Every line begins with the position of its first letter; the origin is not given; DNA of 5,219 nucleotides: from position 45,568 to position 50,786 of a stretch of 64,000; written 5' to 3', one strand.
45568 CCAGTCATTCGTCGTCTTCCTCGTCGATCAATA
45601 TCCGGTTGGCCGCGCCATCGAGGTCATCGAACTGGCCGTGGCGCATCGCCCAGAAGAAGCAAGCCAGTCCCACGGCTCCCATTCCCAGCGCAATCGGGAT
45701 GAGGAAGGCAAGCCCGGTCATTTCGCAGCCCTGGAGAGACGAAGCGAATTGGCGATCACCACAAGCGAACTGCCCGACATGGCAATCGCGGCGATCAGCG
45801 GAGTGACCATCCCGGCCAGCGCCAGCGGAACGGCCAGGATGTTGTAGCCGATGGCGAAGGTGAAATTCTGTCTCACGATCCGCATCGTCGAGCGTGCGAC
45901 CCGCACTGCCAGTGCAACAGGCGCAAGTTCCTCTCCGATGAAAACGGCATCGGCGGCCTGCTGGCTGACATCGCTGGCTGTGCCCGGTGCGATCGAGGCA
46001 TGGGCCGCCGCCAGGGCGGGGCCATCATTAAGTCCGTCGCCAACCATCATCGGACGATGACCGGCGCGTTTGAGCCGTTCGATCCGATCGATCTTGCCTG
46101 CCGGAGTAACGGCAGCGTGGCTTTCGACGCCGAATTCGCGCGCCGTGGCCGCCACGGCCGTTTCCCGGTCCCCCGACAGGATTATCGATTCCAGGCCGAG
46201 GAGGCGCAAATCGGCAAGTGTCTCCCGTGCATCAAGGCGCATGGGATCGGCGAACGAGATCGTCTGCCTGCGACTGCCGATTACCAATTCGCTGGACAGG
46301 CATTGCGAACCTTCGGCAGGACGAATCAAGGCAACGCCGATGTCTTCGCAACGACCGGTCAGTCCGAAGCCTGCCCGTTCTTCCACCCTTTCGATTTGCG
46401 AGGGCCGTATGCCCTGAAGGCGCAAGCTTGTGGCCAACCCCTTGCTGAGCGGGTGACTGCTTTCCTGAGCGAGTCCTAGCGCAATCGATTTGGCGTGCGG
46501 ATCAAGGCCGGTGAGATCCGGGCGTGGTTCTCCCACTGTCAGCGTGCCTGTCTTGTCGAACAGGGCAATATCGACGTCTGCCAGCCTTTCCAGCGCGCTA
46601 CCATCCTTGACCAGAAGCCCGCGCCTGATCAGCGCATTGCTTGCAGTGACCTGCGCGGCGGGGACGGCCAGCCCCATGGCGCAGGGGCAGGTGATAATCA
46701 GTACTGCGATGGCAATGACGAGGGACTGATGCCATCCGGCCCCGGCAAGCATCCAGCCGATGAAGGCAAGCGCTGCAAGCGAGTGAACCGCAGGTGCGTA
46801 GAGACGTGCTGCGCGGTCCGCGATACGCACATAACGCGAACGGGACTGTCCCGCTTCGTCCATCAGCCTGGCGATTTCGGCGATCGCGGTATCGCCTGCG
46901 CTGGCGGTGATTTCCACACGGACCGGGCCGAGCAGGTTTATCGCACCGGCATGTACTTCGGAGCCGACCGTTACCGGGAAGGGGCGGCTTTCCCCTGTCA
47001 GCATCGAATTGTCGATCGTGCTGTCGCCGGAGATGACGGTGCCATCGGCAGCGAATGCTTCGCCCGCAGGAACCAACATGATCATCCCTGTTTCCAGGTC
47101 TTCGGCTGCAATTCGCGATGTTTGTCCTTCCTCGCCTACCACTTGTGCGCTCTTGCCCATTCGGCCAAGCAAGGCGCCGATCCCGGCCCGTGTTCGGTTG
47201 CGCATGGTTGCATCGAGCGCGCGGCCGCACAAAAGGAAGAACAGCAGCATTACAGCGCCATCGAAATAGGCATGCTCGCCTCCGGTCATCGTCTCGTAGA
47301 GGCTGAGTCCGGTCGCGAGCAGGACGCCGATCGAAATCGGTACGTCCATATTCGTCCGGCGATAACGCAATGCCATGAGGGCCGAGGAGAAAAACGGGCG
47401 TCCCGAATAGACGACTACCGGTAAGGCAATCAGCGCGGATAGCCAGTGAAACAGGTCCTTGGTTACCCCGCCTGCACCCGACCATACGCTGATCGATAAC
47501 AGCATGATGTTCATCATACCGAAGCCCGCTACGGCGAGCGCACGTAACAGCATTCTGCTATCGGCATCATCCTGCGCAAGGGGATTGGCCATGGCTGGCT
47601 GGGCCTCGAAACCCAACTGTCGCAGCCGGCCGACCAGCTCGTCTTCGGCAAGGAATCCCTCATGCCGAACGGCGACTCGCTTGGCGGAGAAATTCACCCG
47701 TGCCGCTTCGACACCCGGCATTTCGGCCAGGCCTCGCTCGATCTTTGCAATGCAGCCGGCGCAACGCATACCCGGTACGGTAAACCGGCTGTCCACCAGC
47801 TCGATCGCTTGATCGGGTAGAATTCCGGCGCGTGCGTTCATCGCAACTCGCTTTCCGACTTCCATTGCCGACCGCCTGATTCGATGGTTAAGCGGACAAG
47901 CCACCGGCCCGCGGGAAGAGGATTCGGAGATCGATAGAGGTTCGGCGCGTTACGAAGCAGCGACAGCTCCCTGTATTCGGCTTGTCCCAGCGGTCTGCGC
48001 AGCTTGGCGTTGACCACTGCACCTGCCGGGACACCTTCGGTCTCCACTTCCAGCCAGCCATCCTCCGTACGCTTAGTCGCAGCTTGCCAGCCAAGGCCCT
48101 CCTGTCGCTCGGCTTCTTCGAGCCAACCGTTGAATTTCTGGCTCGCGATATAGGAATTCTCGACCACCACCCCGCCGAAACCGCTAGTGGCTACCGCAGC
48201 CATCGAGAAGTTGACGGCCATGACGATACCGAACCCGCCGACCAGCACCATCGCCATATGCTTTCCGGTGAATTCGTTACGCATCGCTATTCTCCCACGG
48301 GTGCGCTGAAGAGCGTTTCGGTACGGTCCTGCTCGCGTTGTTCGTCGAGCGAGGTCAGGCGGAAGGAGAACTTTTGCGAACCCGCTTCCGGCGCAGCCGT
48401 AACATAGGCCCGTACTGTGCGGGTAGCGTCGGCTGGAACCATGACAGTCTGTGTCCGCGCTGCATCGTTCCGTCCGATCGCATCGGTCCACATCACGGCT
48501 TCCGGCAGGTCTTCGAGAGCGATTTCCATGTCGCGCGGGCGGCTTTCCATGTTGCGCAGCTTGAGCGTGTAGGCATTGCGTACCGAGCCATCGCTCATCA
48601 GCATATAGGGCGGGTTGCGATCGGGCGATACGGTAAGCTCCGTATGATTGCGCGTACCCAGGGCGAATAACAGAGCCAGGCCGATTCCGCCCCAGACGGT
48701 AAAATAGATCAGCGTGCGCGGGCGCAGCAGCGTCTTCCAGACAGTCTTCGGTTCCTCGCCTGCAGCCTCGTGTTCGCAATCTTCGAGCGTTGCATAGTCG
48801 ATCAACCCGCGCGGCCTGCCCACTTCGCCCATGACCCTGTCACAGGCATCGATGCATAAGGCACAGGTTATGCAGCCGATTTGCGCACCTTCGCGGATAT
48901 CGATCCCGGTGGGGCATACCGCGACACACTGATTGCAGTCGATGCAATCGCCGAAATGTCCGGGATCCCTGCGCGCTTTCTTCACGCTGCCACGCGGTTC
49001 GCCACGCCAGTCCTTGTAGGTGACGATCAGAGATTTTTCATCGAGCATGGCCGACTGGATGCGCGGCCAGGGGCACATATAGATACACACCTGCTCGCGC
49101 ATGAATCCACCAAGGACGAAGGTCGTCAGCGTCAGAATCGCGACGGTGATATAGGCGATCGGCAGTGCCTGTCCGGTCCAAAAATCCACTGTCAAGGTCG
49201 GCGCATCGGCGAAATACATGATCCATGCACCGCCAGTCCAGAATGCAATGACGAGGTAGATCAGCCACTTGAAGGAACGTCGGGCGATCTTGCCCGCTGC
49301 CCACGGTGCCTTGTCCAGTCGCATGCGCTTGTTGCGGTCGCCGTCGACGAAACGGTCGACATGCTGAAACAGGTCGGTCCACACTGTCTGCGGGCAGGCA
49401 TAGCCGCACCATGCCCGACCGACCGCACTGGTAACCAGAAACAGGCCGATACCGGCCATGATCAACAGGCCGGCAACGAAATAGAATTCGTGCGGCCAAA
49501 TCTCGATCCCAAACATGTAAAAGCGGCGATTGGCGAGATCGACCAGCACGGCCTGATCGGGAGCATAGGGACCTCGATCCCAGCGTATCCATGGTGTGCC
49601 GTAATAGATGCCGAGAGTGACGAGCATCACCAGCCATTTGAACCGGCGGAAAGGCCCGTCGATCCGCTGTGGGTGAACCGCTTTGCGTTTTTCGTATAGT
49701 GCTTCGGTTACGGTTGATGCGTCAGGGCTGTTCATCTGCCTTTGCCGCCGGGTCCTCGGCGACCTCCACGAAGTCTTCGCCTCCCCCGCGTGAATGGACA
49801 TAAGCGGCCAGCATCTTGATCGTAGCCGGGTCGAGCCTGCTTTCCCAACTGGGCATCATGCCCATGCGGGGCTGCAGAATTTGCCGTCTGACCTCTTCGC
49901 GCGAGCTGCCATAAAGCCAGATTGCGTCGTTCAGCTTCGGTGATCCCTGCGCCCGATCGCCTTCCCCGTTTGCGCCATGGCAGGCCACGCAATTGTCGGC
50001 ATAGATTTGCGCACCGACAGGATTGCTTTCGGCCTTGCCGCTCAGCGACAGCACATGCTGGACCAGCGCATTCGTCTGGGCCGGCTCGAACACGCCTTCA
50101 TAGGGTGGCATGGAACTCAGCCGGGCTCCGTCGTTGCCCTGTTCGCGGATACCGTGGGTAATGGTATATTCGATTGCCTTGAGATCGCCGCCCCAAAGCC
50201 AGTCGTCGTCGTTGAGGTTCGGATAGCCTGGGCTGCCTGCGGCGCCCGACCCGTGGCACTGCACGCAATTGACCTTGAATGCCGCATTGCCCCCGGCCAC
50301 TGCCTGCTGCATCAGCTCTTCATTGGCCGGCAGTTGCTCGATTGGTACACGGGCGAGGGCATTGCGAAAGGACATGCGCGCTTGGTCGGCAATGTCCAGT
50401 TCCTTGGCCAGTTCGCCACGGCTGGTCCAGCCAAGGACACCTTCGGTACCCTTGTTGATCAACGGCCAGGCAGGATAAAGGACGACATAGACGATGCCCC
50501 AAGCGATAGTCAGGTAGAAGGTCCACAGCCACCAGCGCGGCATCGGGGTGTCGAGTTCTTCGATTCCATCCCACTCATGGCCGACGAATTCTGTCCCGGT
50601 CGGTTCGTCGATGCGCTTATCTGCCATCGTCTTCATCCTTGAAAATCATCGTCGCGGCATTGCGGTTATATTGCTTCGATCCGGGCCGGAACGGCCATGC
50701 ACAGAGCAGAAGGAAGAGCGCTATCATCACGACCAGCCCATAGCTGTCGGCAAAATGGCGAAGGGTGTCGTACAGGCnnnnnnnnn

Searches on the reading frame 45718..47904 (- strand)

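Call 24: search_protein_families(library=pfam, proteins=[window:45718-47904:-])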
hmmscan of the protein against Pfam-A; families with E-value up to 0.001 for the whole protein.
window:45718-47904:- (728 aa): 3 families
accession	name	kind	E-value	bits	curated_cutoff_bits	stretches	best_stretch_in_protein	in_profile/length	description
PF00122.25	E1-E2_ATPase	-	7e-44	149.9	28.1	1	252-427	6-180/181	E1-E2 ATPase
PF00702.32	Hydrolase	-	1.6e-20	74.7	26.4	1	445-635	2-191/191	haloacid dehalogenase-like hydrolase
PF00403.32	HMA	-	2.4e-13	50.7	24.8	1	41-100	2-62/62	Heavy-metal-associated domain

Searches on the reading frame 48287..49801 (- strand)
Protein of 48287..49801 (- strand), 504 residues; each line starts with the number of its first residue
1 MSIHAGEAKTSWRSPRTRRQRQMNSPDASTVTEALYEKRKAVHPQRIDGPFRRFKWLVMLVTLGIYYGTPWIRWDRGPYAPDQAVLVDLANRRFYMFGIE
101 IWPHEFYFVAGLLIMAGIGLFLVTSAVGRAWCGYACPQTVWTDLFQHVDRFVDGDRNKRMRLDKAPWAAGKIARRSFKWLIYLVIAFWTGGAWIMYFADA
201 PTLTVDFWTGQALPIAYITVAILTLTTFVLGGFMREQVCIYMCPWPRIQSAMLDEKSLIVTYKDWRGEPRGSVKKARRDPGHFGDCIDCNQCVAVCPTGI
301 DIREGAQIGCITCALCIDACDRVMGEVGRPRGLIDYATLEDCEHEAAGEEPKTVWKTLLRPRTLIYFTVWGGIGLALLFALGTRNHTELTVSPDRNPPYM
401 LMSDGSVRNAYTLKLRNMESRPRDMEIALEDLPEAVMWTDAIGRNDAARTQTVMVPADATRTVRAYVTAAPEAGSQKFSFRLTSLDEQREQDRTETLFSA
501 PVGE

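Call 24: search_protein_families(library=pfam, proteins=[window:48287-49801:-])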
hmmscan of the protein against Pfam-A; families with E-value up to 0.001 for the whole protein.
window:48287-49801:- (504 aa): 8 families
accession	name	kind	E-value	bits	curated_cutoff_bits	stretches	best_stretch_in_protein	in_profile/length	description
PF13746.11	Fer4_18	-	1.1e-37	129.2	27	1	234-337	1-112/114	4Fe-4S dicluster domain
PF11614.14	FixG_C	-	1.2e-25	90.4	25.6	1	377-501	1-119/119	IG-like fold at C-terminal of FixG, putative oxidoreductase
PF12801.12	Fer4_5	-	7.1e-08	32.7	22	1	112-147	5-39/48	4Fe-4S binding domain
PF13534.11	Fer4_17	-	3.7e-07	31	22.2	1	238-301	7-61/61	4Fe-4S dicluster domain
PF12838.12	Fer4_7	-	7.7e-07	29.9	27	1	238-300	7-52/52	4Fe-4S dicluster domain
PF13187.11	Fer4_9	-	3e-06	27.6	27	1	239-299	8-50/52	4Fe-4S dicluster domain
PF13183.11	Fer4_8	-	2.2e-05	25.3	27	0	238-300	10-68/68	4Fe-4S dicluster domain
PF00037.32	Fer4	-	0.00097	19.3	21.1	1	284-299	6-21/24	4Fe-4S binding domain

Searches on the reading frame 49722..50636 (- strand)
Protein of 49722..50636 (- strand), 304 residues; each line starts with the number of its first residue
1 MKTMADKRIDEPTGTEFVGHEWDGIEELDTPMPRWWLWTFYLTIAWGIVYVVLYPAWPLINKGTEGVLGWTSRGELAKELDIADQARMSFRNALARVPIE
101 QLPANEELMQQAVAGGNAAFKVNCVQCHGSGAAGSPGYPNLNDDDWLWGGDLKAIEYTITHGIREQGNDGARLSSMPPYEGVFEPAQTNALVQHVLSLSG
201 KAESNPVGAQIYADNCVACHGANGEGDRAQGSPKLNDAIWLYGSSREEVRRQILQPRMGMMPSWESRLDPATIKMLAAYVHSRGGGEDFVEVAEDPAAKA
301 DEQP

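Call 24: search_protein_families(library=pfam, proteins=[window:49722-50636:-])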
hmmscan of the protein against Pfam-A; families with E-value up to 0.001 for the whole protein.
window:49722-50636:- (304 aa): 3 families
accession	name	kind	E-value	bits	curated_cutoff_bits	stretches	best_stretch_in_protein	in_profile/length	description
PF13442.11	Cytochrome_CBB3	-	7.2e-23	81.1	27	2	208-280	6-68/68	Cytochrome C oxidase, cbb3-type, subunit III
PF14715.11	FixP_N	-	9.1e-23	80.1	24.9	1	15-60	2-47/48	N-terminal domain of cytochrome oxidase-cbb3, FixP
PF00034.26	Cytochrom_C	-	2.6e-22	80.4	21.3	2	114-199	2-90/90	Cytochrome c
